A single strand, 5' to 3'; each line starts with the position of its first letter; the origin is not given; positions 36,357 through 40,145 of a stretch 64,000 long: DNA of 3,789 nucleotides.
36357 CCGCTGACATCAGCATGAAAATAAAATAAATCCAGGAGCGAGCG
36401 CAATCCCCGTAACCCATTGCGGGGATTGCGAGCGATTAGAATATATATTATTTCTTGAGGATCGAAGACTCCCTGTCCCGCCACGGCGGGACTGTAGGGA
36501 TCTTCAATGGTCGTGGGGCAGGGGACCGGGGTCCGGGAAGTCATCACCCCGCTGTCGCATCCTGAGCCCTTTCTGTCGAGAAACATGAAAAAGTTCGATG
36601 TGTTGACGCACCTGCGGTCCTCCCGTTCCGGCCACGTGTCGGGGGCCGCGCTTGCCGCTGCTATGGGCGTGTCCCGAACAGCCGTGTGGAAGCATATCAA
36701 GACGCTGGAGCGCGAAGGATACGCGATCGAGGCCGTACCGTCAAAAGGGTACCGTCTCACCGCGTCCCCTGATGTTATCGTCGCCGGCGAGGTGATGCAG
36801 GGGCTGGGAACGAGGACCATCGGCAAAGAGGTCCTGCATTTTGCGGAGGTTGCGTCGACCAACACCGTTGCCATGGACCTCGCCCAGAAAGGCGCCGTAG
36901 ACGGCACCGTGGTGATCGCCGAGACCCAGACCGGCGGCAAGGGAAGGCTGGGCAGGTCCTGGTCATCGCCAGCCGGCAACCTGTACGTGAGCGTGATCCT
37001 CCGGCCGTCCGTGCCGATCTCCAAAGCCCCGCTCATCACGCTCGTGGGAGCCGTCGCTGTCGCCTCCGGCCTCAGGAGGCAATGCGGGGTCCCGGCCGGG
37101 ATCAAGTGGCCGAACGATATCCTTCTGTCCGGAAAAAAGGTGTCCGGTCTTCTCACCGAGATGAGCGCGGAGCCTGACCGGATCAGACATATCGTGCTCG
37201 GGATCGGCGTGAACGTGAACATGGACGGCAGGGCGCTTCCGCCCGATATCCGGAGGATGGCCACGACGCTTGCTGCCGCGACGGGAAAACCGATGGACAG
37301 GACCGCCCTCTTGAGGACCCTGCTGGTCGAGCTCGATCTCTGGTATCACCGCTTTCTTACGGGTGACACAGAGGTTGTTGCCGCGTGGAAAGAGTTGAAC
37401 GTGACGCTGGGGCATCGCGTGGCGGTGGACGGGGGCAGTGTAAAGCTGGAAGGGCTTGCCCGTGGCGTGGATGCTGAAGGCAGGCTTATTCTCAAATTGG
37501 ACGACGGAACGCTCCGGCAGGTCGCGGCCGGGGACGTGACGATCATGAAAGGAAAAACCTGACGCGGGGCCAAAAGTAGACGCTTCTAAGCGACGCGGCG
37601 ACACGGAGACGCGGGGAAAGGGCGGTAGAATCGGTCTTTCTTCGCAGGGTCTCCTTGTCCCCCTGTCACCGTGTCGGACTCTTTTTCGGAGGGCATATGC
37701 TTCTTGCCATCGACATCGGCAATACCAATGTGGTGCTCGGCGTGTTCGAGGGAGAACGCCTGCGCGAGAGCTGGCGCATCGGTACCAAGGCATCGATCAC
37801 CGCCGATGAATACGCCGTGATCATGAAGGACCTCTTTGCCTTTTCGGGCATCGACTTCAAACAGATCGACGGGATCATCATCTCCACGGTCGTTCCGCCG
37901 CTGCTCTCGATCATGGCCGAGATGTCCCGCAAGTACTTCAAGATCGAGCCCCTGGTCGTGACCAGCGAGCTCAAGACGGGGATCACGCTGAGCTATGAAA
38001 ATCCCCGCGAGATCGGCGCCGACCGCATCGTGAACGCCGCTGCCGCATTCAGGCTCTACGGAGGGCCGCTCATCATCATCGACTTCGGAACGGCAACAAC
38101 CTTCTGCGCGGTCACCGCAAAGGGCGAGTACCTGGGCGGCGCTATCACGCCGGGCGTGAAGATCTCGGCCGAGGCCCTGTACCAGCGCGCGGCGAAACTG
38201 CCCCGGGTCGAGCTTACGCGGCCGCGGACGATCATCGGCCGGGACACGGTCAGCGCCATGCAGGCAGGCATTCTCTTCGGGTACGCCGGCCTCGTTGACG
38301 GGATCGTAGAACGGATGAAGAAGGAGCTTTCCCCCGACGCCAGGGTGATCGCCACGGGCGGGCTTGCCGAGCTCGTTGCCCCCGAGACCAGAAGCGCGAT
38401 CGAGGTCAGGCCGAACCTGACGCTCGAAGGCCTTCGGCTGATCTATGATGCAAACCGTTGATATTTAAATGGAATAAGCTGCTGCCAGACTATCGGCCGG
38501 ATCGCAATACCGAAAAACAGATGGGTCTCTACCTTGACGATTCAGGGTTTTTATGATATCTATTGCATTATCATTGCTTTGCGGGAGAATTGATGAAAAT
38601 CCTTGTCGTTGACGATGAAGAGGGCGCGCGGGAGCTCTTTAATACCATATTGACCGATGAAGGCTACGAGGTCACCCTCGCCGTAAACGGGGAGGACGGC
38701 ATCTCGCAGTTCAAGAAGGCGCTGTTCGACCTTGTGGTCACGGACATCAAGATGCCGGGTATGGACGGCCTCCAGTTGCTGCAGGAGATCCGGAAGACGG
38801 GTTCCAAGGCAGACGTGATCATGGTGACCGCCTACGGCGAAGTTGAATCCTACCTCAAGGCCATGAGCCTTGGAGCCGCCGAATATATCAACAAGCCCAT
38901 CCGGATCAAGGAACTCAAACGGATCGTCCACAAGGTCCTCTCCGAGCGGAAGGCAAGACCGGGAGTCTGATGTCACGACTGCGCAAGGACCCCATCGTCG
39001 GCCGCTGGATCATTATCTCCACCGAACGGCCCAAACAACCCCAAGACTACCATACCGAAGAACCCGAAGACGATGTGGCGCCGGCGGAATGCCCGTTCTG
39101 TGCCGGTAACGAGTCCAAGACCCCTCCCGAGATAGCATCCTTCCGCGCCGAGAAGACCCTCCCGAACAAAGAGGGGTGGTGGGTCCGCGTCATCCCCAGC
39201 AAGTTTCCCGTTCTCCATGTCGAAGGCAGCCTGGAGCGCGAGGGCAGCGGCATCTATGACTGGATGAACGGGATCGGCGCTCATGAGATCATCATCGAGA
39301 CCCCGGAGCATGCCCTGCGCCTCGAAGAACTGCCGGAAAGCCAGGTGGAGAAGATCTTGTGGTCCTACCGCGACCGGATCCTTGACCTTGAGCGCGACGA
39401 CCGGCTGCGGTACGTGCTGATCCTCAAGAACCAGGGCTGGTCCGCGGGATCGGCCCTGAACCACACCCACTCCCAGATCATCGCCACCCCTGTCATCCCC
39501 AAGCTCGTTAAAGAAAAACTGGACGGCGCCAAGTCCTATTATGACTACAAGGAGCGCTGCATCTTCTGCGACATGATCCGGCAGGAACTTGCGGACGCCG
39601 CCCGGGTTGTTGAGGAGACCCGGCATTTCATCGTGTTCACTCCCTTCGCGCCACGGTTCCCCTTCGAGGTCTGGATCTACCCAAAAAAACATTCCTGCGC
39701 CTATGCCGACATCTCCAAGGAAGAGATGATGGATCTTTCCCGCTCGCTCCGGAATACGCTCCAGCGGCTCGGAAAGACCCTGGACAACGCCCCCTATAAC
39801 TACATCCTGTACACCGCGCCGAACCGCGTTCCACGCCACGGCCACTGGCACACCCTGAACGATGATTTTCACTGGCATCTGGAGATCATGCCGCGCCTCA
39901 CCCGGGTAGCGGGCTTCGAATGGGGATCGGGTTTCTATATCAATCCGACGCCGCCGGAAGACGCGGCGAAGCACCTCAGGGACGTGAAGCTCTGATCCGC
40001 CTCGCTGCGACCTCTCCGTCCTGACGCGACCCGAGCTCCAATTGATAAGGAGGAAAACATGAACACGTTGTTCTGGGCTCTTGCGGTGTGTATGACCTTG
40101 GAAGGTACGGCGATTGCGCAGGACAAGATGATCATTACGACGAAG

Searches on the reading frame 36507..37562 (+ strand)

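Call 81: search_protein_families(library=pfam, proteins=[window:36507-37562:+], max_evalue=0.00001)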
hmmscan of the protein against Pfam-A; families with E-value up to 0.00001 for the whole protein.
window:36507-37562:+ (351 aa): 4 families
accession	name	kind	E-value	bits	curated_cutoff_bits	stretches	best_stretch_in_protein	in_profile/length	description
PF03099.24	BPL_LplA_LipB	-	3.2e-23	82.5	21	1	115-236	5-133/133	Biotin/lipoate A/B protein ligase family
PF08279.18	HTH_11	-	8.3e-17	61.3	25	1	29-83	2-55/55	HTH domain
PF02237.23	BPL_C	-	4.9e-09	36.4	21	1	300-344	1-45/48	Biotin protein ligase C terminal domain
PF16917.10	BPL_LplA_LipB_2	-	4.1e-06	26.9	27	1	144-294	29-181/183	Biotin/lipoate A/B protein ligase family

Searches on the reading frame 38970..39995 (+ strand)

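Call 81: search_protein_families(library=pfam, proteins=[window:38970-39995:+], max_evalue=0.00001)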
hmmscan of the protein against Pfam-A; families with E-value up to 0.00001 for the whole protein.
window:38970-39995:+ (341 aa): 5 families
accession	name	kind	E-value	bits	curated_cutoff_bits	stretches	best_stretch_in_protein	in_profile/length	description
PF01087.27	GalP_UDP_transf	-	2.1e-12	48.3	22.1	1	4-177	14-184/184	Galactose-1-phosphate uridyl transferase, N-terminal domain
PF16268.10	DUF4921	-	1.8e-10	40.8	28.5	1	142-332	217-389/425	Domain of unknown function (DUF4921)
PF02744.22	GalP_UDP_tr_C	-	1.5e-09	38.3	29.2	1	188-305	6-118/165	Galactose-1-phosphate uridyl transferase, C-terminal domain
PF01230.28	HIT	-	1.2e-06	29.5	21.5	0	211-297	6-94/98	HIT domain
PF16285.10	DUF4931_N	-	4.2e-06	27.3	24.1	0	106-172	54-120/124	Domain of unknown function (DUF4931) N-terminal domain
